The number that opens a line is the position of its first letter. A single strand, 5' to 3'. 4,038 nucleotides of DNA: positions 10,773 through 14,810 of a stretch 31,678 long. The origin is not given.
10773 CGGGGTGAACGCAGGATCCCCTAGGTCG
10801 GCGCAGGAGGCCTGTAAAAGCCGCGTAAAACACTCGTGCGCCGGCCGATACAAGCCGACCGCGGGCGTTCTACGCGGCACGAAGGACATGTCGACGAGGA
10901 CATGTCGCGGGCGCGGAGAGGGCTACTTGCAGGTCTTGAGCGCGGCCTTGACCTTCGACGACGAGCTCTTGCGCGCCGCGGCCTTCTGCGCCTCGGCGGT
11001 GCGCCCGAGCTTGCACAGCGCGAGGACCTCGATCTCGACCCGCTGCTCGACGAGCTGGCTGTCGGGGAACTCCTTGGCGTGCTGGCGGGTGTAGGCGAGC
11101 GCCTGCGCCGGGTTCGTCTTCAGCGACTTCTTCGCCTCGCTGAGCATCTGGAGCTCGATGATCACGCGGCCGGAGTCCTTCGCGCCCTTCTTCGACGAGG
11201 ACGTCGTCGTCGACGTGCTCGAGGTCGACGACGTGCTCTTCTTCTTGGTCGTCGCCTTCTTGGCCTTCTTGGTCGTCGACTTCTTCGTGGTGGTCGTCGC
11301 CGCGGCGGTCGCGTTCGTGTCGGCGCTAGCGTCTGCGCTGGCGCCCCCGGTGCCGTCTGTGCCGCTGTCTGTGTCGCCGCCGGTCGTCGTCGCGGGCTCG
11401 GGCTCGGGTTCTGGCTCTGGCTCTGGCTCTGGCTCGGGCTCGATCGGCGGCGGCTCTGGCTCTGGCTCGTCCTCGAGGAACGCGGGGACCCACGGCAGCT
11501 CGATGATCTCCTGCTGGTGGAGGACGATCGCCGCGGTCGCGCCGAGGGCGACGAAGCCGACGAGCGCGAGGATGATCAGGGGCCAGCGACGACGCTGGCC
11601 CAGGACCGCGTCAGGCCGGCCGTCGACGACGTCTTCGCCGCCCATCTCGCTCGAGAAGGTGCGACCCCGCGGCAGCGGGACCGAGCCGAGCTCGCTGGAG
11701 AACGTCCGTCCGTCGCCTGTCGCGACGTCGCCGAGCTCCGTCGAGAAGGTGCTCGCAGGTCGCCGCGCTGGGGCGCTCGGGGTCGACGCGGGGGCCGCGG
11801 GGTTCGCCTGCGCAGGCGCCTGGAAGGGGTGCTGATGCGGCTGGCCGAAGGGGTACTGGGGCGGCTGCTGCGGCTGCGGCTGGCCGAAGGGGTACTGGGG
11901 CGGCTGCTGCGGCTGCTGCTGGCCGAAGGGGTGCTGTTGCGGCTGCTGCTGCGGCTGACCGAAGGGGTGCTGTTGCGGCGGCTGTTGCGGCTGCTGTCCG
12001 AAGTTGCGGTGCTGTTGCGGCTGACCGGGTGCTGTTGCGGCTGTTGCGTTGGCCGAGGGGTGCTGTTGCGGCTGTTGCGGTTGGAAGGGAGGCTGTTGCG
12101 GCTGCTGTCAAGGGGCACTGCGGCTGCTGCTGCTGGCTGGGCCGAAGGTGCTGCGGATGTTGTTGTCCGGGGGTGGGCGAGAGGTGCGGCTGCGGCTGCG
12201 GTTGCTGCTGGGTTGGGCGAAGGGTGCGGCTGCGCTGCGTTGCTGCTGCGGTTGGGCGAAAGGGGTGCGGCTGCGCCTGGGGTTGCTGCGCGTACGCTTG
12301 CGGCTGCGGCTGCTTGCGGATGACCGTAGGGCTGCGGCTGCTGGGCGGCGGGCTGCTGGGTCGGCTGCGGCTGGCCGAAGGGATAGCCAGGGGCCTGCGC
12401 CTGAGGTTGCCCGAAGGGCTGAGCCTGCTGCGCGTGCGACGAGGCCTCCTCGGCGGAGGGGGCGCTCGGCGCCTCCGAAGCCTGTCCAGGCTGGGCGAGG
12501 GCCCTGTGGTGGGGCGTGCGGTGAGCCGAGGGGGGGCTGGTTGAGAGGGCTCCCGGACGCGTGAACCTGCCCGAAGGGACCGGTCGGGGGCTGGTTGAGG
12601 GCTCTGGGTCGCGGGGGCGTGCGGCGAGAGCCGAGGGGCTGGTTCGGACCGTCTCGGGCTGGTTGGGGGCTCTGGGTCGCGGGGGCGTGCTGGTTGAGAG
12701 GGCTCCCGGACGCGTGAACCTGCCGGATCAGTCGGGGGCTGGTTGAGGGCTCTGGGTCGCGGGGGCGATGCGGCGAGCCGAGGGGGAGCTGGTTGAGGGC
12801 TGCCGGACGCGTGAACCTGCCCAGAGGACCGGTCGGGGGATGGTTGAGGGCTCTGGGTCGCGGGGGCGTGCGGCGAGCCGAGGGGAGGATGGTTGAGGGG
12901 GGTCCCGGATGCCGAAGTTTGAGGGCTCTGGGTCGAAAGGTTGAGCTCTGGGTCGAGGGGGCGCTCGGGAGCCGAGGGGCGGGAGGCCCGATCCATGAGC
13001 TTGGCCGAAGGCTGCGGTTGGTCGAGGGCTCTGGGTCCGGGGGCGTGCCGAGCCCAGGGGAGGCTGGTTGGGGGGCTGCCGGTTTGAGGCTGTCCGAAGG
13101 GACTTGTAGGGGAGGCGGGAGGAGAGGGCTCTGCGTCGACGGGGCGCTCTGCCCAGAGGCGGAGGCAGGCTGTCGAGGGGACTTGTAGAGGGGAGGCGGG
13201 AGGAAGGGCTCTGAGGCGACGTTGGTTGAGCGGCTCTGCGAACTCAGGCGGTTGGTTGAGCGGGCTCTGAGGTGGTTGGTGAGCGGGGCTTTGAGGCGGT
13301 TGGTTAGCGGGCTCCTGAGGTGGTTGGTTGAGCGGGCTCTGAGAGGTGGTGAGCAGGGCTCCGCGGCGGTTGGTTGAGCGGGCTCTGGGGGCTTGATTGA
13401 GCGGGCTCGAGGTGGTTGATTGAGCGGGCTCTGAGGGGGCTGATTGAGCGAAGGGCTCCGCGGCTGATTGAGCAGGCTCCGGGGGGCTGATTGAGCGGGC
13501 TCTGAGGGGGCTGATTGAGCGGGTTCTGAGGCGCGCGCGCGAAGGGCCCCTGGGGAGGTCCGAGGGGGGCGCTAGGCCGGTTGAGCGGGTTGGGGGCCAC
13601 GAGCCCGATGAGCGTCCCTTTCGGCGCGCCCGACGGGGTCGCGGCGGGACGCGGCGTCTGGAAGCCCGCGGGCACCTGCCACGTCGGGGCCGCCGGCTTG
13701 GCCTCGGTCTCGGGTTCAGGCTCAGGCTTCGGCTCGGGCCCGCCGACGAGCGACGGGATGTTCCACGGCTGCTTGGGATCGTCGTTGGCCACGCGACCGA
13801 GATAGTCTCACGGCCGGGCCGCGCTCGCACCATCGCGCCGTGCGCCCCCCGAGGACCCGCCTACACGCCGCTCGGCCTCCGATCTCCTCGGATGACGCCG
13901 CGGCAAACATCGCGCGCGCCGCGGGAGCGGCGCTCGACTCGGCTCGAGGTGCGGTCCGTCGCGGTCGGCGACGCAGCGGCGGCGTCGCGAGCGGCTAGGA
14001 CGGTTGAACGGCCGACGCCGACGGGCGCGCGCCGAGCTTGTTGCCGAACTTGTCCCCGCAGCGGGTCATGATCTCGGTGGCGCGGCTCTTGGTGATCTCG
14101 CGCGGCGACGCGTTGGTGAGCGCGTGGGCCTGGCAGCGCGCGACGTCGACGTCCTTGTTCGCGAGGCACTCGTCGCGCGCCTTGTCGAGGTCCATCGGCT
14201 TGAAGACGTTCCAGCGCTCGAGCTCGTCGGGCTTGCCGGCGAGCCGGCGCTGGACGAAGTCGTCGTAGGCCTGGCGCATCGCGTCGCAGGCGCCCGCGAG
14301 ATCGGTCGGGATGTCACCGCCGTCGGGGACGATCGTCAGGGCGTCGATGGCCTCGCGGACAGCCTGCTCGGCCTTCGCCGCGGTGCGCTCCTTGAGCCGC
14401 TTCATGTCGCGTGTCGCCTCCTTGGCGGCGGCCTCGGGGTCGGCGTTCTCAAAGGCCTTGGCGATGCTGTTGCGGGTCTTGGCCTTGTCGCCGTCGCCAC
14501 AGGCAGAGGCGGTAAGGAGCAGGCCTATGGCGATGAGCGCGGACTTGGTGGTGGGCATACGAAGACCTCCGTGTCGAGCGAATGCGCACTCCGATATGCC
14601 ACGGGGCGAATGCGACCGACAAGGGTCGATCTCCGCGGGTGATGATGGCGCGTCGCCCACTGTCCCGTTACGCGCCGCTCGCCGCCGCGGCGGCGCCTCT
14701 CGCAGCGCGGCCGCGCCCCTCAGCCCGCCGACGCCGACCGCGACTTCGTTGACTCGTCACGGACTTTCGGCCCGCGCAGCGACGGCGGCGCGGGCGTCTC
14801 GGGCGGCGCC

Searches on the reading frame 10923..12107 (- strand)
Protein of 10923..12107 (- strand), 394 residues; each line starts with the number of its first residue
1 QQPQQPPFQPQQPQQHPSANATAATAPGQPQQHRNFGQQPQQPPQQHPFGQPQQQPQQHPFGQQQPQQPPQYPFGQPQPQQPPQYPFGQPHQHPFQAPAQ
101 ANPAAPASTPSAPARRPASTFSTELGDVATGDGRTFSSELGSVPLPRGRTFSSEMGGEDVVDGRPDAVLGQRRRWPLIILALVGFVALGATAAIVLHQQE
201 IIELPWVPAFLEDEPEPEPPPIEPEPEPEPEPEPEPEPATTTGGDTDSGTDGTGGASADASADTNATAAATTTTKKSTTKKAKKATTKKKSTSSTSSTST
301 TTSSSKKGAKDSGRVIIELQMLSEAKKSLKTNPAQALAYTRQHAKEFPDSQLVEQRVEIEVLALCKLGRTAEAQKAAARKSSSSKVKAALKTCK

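Call 5: search_protein_families(library=pfam, proteins=[window:10923-12107:-], max_evalue=0.01)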
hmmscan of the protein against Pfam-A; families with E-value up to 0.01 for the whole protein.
window:10923-12107:- (394 aa): 1 family
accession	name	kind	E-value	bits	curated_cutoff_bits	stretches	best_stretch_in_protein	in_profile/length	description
PF01456.22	Mucin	-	0.004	17.6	34.7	1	244-304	29-88/143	Mucin-like glycoprotein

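Call 7: search_protein_families(library=ncbifam, proteins=[window:10923-12107:-], max_evalue=0.01)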
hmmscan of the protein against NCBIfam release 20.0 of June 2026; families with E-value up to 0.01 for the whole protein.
window:10923-12107:- (394 aa): 4 families
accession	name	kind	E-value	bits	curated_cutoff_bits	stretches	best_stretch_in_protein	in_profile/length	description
NF033845.1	MSCRAMM_ClfB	exception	8.8e-10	37.2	999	1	212-306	555-651/871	MSCRAMM family adhesin clumping factor ClfB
NF033761.1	gliding_GltJ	equivalog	8.8e-06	25.1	450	1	171-309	366-510/671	adventurous gliding motility protein GltJ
NF008084.0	PRK10819.1-5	equivalog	5.1e-05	23.3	315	1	212-300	78-161/249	TonB system transport protein TonB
NF037973.1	metallo_SslE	exception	0.0013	16.1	3000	1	212-296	61-144/1519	lipoprotein metalloprotease SslE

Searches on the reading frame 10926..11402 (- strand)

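Call 39: search_protein_families(library=pfam, proteins=[window:10926-11402:-], max_evalue=10)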
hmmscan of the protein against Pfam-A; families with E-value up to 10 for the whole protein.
window:10926-11402:- (159 aa): 4 families
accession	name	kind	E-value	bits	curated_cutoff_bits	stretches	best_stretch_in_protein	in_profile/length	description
PF06933.16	SSP160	-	2.8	6.5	25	1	16-70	100-154/758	Special lobe-specific silk protein SSP160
PF02862.22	DDHD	-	5.8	7.4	28.3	1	32-123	135-183/258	DDHD domain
PF08192.17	Peptidase_S64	-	6.7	5.5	23.6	1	28-150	58-170/692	Peptidase family S64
PF05086.17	Dicty_REP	-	7.6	4.8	21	1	27-155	230-355/911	Dictyostelium (Slime Mold) REP protein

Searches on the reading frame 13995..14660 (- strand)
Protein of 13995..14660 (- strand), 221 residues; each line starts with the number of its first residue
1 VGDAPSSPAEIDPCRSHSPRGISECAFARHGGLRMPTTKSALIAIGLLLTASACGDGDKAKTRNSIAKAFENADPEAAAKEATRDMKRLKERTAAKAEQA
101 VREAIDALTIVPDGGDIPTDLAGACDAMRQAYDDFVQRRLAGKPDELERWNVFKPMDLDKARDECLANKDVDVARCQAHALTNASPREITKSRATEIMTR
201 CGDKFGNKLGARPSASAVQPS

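Call 5: search_protein_families(library=pfam, proteins=[window:13995-14660:-], max_evalue=0.01)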
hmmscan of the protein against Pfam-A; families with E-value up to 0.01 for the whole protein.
window:13995-14660:- (221 aa): 0 families

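Call 7: search_protein_families(library=ncbifam, proteins=[window:13995-14660:-], max_evalue=0.01)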
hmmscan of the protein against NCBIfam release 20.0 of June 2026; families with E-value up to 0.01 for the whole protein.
window:13995-14660:- (221 aa): 0 families

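Call 39: search_protein_families(library=pfam, proteins=[window:13998-14660:-], max_evalue=10)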
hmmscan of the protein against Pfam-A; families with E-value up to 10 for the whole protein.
window:13998-14660:- (221 aa): 3 families
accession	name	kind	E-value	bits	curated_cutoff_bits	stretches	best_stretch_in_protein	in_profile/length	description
PF20370.3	DUF6665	-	0.038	14.7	27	1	82-142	20-77/106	Family of unknown function (DUF6665)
PF11735.13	CAP59_mtransfer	-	0.08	13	28.8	1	115-176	141-200/242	Cryptococcal mannosyltransferase 1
PF19499.4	DUF6034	-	0.15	11.4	27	1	47-143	9-108/481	Family of unknown function (DUF6034)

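Call 78: search_protein_families(library=padloc, proteins=[window:13998-14660:-], max_evalue=0.001)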
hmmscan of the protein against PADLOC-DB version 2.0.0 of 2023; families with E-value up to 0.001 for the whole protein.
window:13998-14660:- (221 aa): 0 families
